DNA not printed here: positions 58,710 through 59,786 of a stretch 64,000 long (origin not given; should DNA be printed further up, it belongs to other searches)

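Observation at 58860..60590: Decaying mgtE with an N-terminal PTS EIIA(Ntr)-like domain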

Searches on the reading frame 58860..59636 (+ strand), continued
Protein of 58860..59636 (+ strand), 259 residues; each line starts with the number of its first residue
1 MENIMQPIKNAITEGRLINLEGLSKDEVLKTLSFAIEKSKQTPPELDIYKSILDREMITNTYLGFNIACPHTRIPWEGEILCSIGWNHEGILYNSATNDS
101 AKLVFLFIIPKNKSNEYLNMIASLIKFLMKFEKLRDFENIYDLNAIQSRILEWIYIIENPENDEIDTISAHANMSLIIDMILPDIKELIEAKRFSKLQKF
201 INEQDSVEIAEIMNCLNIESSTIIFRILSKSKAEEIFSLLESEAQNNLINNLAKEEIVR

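Call 25: find_related_loci(query=A2, collection=genome_contigs, flank=6000)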
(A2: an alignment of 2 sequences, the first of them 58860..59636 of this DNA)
Query A2 (259 aa) in genome_contigs; peptide patterns used: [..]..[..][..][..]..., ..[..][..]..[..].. (x = any residue, [..] = any of these).
19 stretches matched a pattern; 14 encode a relative of the query (tblastn E <= 1e-3); 14 distinct loci.
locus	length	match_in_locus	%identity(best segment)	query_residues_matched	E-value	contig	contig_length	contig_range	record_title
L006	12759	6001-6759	71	5-257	2e-119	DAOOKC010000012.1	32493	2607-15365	MAG TPA_asm: Exilispira sp. isolate AMR_MDS_2737 NODE_1474_length_32493_cov_4.905882, whole genome shotgun sequence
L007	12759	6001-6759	70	5-257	4e-118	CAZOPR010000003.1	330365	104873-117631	MAG TPA_asm: uncultured Brachyspira sp. isolate binchicken_co58_148 genome assembly, contig: NODE_14_length_330365_cov_1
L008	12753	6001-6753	33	8-256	7e-48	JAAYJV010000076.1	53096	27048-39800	MAG: Candidatus Hydrogenedens sp. isolate AS10tlH2TH_339 169179_AS10, whole genome shotgun sequence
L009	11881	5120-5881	31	5-256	1e-47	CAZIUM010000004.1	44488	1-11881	MAG TPA_asm: uncultured Lentisphaerales bacterium isolate binchicken_co139_152 genome assembly, contig: NODE_1090_length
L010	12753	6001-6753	33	8-256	4e-47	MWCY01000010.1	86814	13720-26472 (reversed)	MAG: Candidatus Hydrogenedentes bacterium ADurb.Bin170 BWY07_contig000010, whole genome shotgun sequence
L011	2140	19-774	33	6-256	3e-45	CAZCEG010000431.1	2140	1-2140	MAG TPA_asm: uncultured Oceanicaulis sp. isolate SRP304446_co1_55 genome assembly, contig: NODE_35704_length_2140_cov_6.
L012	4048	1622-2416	32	2-256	1e-41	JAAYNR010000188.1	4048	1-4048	MAG: Lentisphaerae bacterium isolate AS21ysBPME_225 273286_AS21, whole genome shotgun sequence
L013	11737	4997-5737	31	11-256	3e-41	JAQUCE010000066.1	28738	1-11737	MAG: Kiritimatiellae bacterium isolate STCSWMC_123 NODE_3598_length_28738_cov_5.511307_ST_CSWMC, whole genome shotgun se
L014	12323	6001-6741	31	11-256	4e-39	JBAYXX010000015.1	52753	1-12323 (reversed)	MAG: Kiritimatiellia bacterium isolate SO_2017_CLC_139 scaffold_511_c1_PH3_2017, whole genome shotgun sequence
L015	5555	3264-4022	31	9-256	1e-33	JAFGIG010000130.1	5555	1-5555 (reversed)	MAG: candidate division WOR-3 bacterium isolate Zod_Metabat.185 k87_10037853, whole genome shotgun sequence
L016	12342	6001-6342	21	47-160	6e-8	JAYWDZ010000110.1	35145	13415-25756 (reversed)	MAG: Nitrosomonadales bacterium isolate GL97_DN_concoct_123 GL97_DN_concoct_123_109, whole genome shotgun sequence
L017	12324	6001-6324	23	47-154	6e-7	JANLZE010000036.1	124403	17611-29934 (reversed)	MAG: Thiobacillaceae bacterium isolate OTE_14_concoct_81 OTE_14_k141_390061, whole genome shotgun sequence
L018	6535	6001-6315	25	8-112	2e-7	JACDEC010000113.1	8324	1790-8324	MAG: Planctomycetota bacterium isolate MGR_bin350 SD2902_NODE_1645_length_8324_cov_1.281688, whole genome shotgun sequen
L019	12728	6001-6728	35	18-139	3e-6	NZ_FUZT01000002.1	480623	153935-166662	Maledivibacter halophilus strain M1, whole genome shotgun sequence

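Call 36: search_solved_structures(query=window:58860-59636:+, max_evalue=0.01, show_alignments=3)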
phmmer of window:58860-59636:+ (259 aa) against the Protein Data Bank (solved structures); distinct sequences matched with E-value up to 0.01: 6.
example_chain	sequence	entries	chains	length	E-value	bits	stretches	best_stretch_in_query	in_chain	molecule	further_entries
1a3a_A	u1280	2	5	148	3e-06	30.3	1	21-128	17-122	MANNITOL-SPECIFIC EII | PTS SYSTEM, MANNITOL-SPECIFIC IIABC COMPONENT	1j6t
2a0j_A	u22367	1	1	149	1.5e-05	28.1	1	19-130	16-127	PTS system, nitrogen regulatory IIA protein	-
2few_A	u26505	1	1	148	3.8e-05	26.7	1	21-128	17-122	PTS system mannitol-specific EIICBA component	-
1a6j_A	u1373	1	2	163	6.1e-05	26.1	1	23-128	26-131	NITROGEN REGULATORY IIA PROTEIN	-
8gpv_A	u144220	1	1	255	0.00081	22.4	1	184-256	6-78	Magnesium transporter MgtE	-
9l08_A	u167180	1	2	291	0.0078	19.2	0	7-55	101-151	Covalently Connected Cytochrome c555 trimer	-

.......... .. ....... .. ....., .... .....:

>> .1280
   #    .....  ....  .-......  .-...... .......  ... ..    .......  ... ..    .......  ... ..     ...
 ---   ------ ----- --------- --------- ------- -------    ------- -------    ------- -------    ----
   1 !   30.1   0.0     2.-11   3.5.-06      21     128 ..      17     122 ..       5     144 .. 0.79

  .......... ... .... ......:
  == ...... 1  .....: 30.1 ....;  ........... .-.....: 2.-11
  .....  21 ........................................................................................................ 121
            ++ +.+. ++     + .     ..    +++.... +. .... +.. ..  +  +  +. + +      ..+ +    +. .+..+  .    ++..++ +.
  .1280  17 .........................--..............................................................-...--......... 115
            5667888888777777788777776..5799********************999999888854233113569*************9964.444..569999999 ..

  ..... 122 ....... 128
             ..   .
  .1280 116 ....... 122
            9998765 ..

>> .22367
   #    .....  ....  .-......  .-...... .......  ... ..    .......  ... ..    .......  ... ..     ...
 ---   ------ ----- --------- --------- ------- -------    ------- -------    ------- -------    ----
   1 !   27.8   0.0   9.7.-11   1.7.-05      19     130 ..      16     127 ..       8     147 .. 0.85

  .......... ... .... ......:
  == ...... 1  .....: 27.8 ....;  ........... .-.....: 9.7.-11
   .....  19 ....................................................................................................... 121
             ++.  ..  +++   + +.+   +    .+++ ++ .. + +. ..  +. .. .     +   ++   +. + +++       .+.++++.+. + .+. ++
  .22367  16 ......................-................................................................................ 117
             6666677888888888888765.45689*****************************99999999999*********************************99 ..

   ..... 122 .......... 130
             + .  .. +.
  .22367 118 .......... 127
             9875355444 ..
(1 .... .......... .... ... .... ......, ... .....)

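Call 37: find_homologous_proteins(query=L006:6001-7863:+, max_evalue=1e-10)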
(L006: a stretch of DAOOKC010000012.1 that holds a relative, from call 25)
Query L006:6001-7863:+ (621 aa): 3883 proteins with E <= 1e-10 among 8000 candidates; the best 120 are listed.
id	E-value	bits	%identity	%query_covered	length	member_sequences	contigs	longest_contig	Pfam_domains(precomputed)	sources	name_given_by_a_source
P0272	0.0e+0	1320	100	100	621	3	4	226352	PF01769.22,PF00359.28,PF00571.34,PF03448.23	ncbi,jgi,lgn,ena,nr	ncbi:MAG TPA: magnesium transporter [Exilispira sp.]|nr:magnesium transporter [Exilispira sp.]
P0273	0.0e+0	1139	85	100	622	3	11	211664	PF01769.22,PF00359.28,PF00571.34,PF03448.23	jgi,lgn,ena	-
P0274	0.0e+0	1139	85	100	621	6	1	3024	PF01769.22,PF00359.28,PF00571.34,PF03448.23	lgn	-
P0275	0.0e+0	1072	80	100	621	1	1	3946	PF01769.22,PF00359.28,PF00571.34,PF03448.23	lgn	-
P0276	0.0e+0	1022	74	100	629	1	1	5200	PF01769.22,PF00359.28,PF00571.34,PF03448.23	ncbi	-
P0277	2.2e-261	887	67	100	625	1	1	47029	PF01769.22,PF00359.28,PF00571.34,PF03448.23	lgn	-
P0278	6.0e-257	872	66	100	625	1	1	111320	PF01769.22,PF00359.28,PF00571.34,PF03448.23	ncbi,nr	ncbi:MAG: magnesium transporter [Spirochaetes bacterium]|nr:magnesium transporter [Spirochaetota bac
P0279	9.9e-200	683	52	99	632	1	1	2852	PF01769.22,PF00359.28,PF00571.34,PF03448.23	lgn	-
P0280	5.1e-195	667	51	99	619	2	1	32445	PF01769.22,PF00359.28,PF00571.34,PF03448.23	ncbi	-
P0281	1.7e-194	666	51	99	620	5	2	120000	PF01769.22,PF00359.28,PF00571.34,PF03448.23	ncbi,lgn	ncbi:MAG: magnesium transporter [Kiritimatiellia bacterium]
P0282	6.2e-194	664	51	99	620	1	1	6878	PF01769.22,PF00359.28,PF00571.34,PF03448.23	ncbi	-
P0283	5.0e-193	661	50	99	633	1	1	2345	PF01769.22,PF00359.28,PF00571.34,PF03448.23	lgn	-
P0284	2.3e-192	659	50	99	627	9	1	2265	PF01769.22,PF00359.28,PF00571.34,PF03448.23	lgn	-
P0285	3.7e-192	658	51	99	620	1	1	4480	PF01769.22,PF00359.28,PF00571.34,PF03448.23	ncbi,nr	ncbi:MAG: magnesium transporter [Kiritimatiellae bacterium]|nr:magnesium transporter [Kiritimatielli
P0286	3.7e-191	655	51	99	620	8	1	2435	PF01769.22,PF00359.28,PF00571.34,PF03448.23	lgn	-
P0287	7.4e-191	654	52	99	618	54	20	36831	PF01769.22,PF00359.28,PF00571.34,PF03448.23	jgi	jgi:magnesium transporter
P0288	7.8e-189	647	50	99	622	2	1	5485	PF01769.22,PF00359.28,PF00571.34,PF03448.23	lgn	-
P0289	1.9e-188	646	50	98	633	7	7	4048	PF01769.22,PF00359.28,PF00571.34,PF03448.23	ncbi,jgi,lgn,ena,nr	ncbi:MAG: magnesium transporter [Lentisphaerae bacterium]|jgi:magnesium transporter|nr:magnesium tra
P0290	5.5e-188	644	50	99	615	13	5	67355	PF01769.22,PF00359.28,PF00571.34,PF03448.23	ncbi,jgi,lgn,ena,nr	ncbi:MAG TPA: magnesium transporter [Chitinispirillaceae bacterium]|nr:magnesium transporter [Chitin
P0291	6.9e-188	644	49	99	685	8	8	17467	PF01769.22,PF00359.28,PF00571.34,PF03448.23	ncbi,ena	-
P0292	2.3e-187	642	49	99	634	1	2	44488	PF01769.22,PF00359.28,PF00571.34,PF03448.23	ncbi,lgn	-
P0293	3.1e-187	642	50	99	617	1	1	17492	PF01769.22,PF00359.28,PF00571.34,PF03448.23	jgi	-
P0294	3.5e-186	638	49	99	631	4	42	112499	PF01769.22,PF00359.28,PF00571.34,PF03448.23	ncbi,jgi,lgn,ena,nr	ncbi:MAG TPA: magnesium transporter [Candidatus Hydrogenedentes bacterium]|jgi:magnesium transporter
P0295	3.6e-186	638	49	99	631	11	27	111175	PF01769.22,PF00359.28,PF00571.34,PF03448.23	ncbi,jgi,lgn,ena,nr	ncbi:MAG TPA: magnesium transporter [Candidatus Hydrogenedentes bacterium]|nr:MAG: Magnesium transpo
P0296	6.1e-184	631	48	99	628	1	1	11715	PF01769.22,PF00359.28,PF00571.34,PF03448.23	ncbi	-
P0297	1.4e-183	630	49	99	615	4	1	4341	PF01769.22,PF00359.28,PF00571.34,PF03448.23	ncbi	-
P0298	1.8e-183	629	49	99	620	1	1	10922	PF01769.22,PF00359.28,PF00571.34,PF03448.23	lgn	-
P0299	6.7e-182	624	48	99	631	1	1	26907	PF01769.22,PF00359.28,PF00571.34,PF03448.23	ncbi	-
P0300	1.6e-181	623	47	99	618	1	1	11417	PF01769.22,PF00359.28,PF00571.34,PF03448.23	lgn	-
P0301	5.2e-181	621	48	99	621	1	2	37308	PF01769.22,PF00359.28,PF00571.34,PF03448.23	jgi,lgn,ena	-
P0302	8.0e-180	617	46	99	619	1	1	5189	PF01769.22,PF00359.28,PF00571.34,PF03448.23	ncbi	-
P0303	9.4e-180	617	48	100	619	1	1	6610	PF01769.22,PF00359.28,PF00571.34,PF03448.23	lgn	-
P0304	1.6e-179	616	48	99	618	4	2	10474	PF01769.22,PF00359.28,PF00571.34,PF03448.23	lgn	-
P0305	4.2e-179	615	47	100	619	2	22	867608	PF01769.22,PF00359.28,PF00571.34,PF03448.23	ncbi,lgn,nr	ncbi:MAG: magnesium transporter [Kiritimatiellae bacterium]|nr:magnesium transporter [Kiritimatielli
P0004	1.2e-177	610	46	98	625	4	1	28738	PF01769.22,PF00359.28,PF00571.34,PF03448.23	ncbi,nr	ncbi:MAG: magnesium transporter [Kiritimatiellae bacterium]|nr:magnesium transporter [Kiritimatielli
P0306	2.3e-175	603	46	99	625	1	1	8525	PF01769.22,PF00359.28,PF00571.34,PF03448.23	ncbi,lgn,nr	ncbi:magnesium transporter [candidate division WOR-3 bacterium]|nr:magnesium transporter [candidate 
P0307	1.5e-170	587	46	98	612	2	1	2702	PF01769.22,PF00359.28,PF00571.34,PF03448.23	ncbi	-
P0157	2.7e-147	510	53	71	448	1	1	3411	PF01769.22,PF00571.34,PF03448.23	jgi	jgi:magnesium transporter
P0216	2.9e-147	510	54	71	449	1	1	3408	PF01769.22,PF00571.34,PF03448.23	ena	-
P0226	7.2e-147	508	53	71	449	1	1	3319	PF01769.22,PF00571.34,PF03448.23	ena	-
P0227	1.0e-146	508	53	71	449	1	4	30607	PF01769.22,PF00571.34,PF03448.23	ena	-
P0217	1.9e-146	507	52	69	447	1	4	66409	PF01769.22,PF00571.34,PF03448.23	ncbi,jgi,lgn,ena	-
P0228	4.7e-146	506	53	71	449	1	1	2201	PF01769.22,PF00571.34,PF03448.23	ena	-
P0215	8.5e-146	505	53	71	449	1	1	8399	PF01769.22,PF00571.34,PF03448.23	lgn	-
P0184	1.0e-145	505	52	70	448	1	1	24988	PF01769.22,PF00571.34,PF03448.23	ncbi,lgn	-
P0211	4.0e-143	496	52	71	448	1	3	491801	PF01769.22,PF00571.34,PF03448.23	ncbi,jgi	jgi:magnesium transporter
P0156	4.2e-143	496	53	71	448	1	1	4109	PF01769.22,PF00571.34,PF03448.23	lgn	-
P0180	1.2e-142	495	51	71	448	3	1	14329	PF01769.22,PF00571.34,PF03448.23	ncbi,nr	ncbi:MAG: magnesium transporter [Lentisphaerae bacterium]|nr:magnesium transporter [Lentisphaerota b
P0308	2.8e-142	493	54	71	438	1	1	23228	PF01769.22,PF00571.34,PF03448.23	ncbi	-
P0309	3.8e-142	493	57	63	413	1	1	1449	PF01769.22,PF00571.34,PF03448.23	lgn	-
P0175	1.3e-141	491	50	72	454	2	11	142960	PF01769.22,PF00571.34,PF03448.23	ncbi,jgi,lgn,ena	-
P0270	5.8e-141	489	51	70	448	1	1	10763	PF01769.22,PF00571.34,PF03448.23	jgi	jgi:magnesium transporter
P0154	6.0e-141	489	50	72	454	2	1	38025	PF01769.22,PF00571.34,PF03448.23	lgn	-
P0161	7.3e-141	489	51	72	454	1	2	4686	PF01769.22,PF00571.34,PF03448.23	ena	-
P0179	7.4e-141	489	51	71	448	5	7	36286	PF01769.22,PF00571.34,PF03448.23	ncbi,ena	-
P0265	1.3e-140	488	52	71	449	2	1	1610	PF01769.22,PF00571.34,PF03448.23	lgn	-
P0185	1.9e-140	487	50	72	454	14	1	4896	PF01769.22,PF00571.34,PF03448.23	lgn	-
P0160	2.0e-140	487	51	72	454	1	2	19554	PF01769.22,PF00571.34,PF03448.23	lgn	-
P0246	2.7e-140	487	51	70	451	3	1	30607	PF01769.22,PF00571.34,PF03448.23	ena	-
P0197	4.1e-140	486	53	71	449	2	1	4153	PF01769.22,PF00571.34,PF03448.23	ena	-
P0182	5.7e-140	486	51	69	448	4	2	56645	PF01769.22,PF00571.34,PF03448.23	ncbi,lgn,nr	ncbi:MAG: magnesium transporter [Kiritimatiellae bacterium]|nr:magnesium transporter [Kiritimatielli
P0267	6.5e-140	485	51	71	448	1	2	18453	PF01769.22,PF00571.34,PF03448.23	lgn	-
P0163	7.5e-140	485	51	71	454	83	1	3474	PF01769.22,PF00571.34,PF03448.23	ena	-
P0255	1.8e-139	484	52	70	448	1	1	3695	PF01769.22,PF00571.34,PF03448.23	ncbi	-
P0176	2.1e-139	484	49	72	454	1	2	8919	PF01769.22,PF00571.34,PF03448.23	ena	-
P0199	2.6e-139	484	50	71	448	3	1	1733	PF01769.22,PF00571.34,PF03448.23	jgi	jgi:magnesium transporter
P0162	2.9e-139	483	50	71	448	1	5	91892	PF01769.22,PF00571.34,PF03448.23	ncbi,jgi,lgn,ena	jgi:magnesium transporter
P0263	3.8e-139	483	51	71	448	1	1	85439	PF01769.22,PF00571.34,PF03448.23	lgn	-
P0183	7.2e-139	482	50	70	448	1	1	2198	PF01769.22,PF00571.34,PF03448.23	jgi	jgi:magnesium transporter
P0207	8.2e-139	482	49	71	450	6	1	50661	PF01769.22,PF00571.34,PF03448.23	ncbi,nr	ncbi:MAG: magnesium transporter [Lentisphaerae bacterium]|nr:magnesium transporter [Lentisphaerota b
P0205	1.1e-138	481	51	71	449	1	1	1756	PF01769.22,PF00571.34,PF03448.23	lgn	-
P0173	1.2e-138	481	51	72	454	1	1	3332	PF01769.22,PF00571.34,PF03448.23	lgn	-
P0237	1.2e-138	481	50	70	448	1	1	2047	PF01769.22,PF00571.34,PF03448.23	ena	-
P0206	1.3e-138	481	51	71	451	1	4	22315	PF01769.22,PF00571.34,PF03448.23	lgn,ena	-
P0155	1.6e-138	481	51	72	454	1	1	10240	PF01769.22,PF00571.34,PF03448.23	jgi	-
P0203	1.8e-138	481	50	70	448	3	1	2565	PF01769.22,PF00571.34,PF03448.23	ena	-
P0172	2.2e-138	480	50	72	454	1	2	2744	PF01769.22,PF00571.34,PF03448.23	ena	-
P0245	2.3e-138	480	51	71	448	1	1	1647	PF01769.22,PF00571.34,PF03448.23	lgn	-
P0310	2.5e-138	480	49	72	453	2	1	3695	PF01769.22,PF00571.34,PF03448.23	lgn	-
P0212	2.7e-138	480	52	71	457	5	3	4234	PF01769.22,PF00571.34,PF03448.23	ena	-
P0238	3.6e-138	480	50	70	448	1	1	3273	PF01769.22,PF00571.34,PF03448.23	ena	-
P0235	4.7e-138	479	50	70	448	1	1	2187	PF01769.22,PF00571.34,PF03448.23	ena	-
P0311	5.9e-138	479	53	70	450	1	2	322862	PF01769.22,PF00571.34,PF03448.23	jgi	jgi:magnesium transporter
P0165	7.2e-138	479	49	71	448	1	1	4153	PF01769.22,PF00571.34,PF03448.23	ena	-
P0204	8.5e-138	478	50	71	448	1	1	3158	PF01769.22,PF00571.34,PF03448.23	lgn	-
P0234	8.9e-138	478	50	70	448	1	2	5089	PF01769.22,PF00571.34,PF03448.23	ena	-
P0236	1.4e-137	478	50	70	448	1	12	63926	PF01769.22,PF00571.34,PF03448.23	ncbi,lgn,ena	-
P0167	1.4e-137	478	50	72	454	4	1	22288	PF01769.22,PF00571.34,PF03448.23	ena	-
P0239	1.5e-137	478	50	70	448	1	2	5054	PF01769.22,PF00571.34,PF03448.23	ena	-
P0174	1.6e-137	478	50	72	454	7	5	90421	PF01769.22,PF00571.34,PF03448.23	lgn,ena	-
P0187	1.6e-137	478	49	70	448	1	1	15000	PF01769.22,PF00571.34,PF03448.23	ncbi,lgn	-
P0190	1.7e-137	477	50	69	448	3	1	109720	PF01769.22,PF00571.34,PF03448.23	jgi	jgi:magnesium transporter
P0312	1.7e-137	477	53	70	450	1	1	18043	PF01769.22,PF00571.34,PF03448.23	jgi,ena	-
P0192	2.4e-137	477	49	70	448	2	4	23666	PF01769.22,PF00571.34,PF03448.23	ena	-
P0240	3.1e-137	477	50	70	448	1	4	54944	PF01769.22,PF00571.34,PF03448.23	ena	-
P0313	3.3e-137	477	53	70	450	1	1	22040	PF01769.22,PF00571.34,PF03448.23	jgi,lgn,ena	-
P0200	4.5e-137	476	51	71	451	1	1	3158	PF01769.22,PF00571.34,PF03448.23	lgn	-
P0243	4.5e-137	476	50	70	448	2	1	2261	PF01769.22,PF00571.34,PF03448.23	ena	-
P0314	5.2e-137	476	53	72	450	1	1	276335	PF01769.22,PF00571.34,PF03448.23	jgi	jgi:magnesium transporter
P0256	5.4e-137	476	49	71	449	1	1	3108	PF01769.22,PF00571.34,PF03448.23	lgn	-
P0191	6.8e-137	476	50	71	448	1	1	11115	PF01769.22,PF00571.34,PF03448.23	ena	-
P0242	7.8e-137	475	50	70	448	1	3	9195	PF01769.22,PF00571.34,PF03448.23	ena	-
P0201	8.3e-137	475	50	71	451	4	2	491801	PF01769.22,PF00571.34,PF03448.23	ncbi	-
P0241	1.4e-136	474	50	70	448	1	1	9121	PF01769.22,PF00571.34,PF03448.23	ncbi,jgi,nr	ncbi:MAG: magnesium transporter [Kiritimatiellia bacterium]|jgi:magnesium transporter|nr:magnesium t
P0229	2.5e-136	474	49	71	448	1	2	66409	PF01769.22,PF00571.34,PF03448.23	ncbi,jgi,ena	-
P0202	2.8e-136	473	50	70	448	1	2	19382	PF01769.22,PF00571.34,PF03448.23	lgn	-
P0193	5.7e-136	472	49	70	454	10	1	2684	PF01769.22,PF00571.34,PF03448.23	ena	-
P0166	7.2e-136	472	50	71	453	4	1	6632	PF01769.22,PF00571.34,PF03448.23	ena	-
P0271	8.8e-136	472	50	71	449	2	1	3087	PF01769.22,PF00571.34,PF03448.23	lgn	-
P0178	9.9e-136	472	51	71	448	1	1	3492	PF01769.22,PF00571.34,PF03448.23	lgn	-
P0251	1.4e-135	471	50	71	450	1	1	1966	PF01769.22,PF00571.34,PF03448.23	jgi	jgi:magnesium transporter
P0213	1.6e-135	471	49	72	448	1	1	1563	PF01769.22,PF00571.34,PF03448.23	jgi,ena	-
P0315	1.1e-134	468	51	71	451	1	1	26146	PF01769.22,PF00571.34,PF03448.23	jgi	jgi:magnesium transporter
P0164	9.9e-134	465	49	71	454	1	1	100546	PF01769.22,PF00571.34,PF03448.23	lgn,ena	-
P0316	1.5e-133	464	49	70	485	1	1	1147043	PF01769.22,PF00571.34,PF03448.23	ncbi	ncbi:hypothetical protein RCL1_007712 [Eukaryota sp. TZLM3-RCL]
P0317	3.6e-133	463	50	71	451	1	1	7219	PF01769.22,PF00571.34,PF03448.23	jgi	-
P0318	3.7e-133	463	49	72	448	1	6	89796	PF01769.22,PF00571.34,PF03448.23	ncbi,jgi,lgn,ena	jgi:magnesium transporter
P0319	4.0e-133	463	49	71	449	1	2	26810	PF01769.22,PF00571.34,PF03448.23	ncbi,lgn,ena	-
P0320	5.0e-133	463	51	71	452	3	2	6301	PF01769.22,PF00571.34,PF03448.23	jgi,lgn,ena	-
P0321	5.9e-133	463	48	72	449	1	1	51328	PF01769.22,PF00571.34,PF03448.23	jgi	jgi:magnesium transporter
